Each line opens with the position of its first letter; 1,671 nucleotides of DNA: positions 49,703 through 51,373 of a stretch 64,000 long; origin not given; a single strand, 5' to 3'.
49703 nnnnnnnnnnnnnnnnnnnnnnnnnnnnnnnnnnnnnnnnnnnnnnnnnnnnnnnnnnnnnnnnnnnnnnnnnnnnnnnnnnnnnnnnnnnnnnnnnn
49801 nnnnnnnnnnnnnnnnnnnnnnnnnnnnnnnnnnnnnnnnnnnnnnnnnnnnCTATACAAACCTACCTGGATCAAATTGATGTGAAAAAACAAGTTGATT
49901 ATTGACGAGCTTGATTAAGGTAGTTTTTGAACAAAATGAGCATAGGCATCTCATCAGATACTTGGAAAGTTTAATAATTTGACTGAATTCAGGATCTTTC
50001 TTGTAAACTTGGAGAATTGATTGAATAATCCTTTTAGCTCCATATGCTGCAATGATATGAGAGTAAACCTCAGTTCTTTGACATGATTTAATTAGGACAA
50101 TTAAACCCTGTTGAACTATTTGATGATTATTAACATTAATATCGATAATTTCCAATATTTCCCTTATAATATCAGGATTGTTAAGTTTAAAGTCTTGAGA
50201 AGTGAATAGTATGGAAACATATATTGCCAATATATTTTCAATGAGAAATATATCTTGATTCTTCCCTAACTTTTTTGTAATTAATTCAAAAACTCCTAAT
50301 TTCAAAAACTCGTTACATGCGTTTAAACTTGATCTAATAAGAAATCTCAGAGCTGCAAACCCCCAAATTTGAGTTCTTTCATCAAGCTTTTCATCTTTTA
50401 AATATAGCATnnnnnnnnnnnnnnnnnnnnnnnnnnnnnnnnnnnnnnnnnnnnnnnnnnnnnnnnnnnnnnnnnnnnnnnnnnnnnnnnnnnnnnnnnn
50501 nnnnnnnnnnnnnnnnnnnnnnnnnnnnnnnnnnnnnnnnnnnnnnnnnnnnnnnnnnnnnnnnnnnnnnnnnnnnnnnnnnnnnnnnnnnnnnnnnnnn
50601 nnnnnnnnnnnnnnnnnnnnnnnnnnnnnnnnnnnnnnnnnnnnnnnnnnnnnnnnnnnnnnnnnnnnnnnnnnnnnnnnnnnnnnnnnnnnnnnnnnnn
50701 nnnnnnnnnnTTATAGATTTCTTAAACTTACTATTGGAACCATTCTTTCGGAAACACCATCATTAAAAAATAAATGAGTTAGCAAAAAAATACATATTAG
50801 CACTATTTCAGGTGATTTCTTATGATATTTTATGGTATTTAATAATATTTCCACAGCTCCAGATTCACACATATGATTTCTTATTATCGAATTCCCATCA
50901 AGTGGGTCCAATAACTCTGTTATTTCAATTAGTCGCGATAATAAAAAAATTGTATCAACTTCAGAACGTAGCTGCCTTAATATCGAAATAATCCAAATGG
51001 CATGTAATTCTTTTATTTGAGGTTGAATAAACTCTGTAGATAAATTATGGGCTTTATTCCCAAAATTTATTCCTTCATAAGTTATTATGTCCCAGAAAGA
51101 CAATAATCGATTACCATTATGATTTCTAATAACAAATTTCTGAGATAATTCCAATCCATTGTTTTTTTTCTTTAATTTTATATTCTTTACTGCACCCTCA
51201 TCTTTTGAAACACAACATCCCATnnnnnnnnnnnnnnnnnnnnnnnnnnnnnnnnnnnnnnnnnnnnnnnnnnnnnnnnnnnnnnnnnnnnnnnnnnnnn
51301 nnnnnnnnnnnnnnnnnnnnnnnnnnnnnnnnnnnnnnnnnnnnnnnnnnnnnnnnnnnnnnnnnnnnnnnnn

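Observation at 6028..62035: Palindromic GGCGCC (E2F-like) boxes mark almost every 5' intergenic region and are shared by seven head-to-head gene pairs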

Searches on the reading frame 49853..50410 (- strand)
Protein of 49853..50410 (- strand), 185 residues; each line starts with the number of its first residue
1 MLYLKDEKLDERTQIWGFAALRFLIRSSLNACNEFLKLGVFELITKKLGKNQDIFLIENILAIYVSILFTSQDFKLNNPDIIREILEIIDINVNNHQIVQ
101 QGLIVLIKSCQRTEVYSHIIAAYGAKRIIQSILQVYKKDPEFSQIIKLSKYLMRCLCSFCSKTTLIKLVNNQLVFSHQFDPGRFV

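Call 9: search_protein_families(library=pfam, proteins=[window:49853-50410:-], max_evalue=0.001)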
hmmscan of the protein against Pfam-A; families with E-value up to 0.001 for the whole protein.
window:49853-50410:- (185 aa): 1 family
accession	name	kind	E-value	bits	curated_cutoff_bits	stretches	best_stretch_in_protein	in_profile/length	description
PF24768.1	ARM_ARMC5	-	0.00036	20.4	79.9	1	10-161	83-230/289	ARMC5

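Call 50: search_solved_structures(query=window:49853-50410:-, max_evalue=0.01)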
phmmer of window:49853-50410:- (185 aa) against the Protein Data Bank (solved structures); distinct sequences matched with E-value up to 0.01: 0.

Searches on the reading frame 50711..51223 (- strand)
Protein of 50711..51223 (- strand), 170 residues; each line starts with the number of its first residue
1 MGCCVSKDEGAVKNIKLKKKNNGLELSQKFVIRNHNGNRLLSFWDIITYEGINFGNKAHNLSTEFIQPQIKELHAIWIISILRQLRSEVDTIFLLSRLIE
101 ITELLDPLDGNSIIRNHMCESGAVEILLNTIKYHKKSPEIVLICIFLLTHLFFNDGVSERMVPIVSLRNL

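Call 9: search_protein_families(library=pfam, proteins=[window:50711-51223:-], max_evalue=0.001)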
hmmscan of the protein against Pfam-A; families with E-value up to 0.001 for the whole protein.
window:50711-51223:- (170 aa): 0 families

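Call 49: search_solved_structures(query=window:50711-51223:-, max_evalue=0.01)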
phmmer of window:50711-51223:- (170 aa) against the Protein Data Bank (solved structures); distinct sequences matched with E-value up to 0.01: 0.
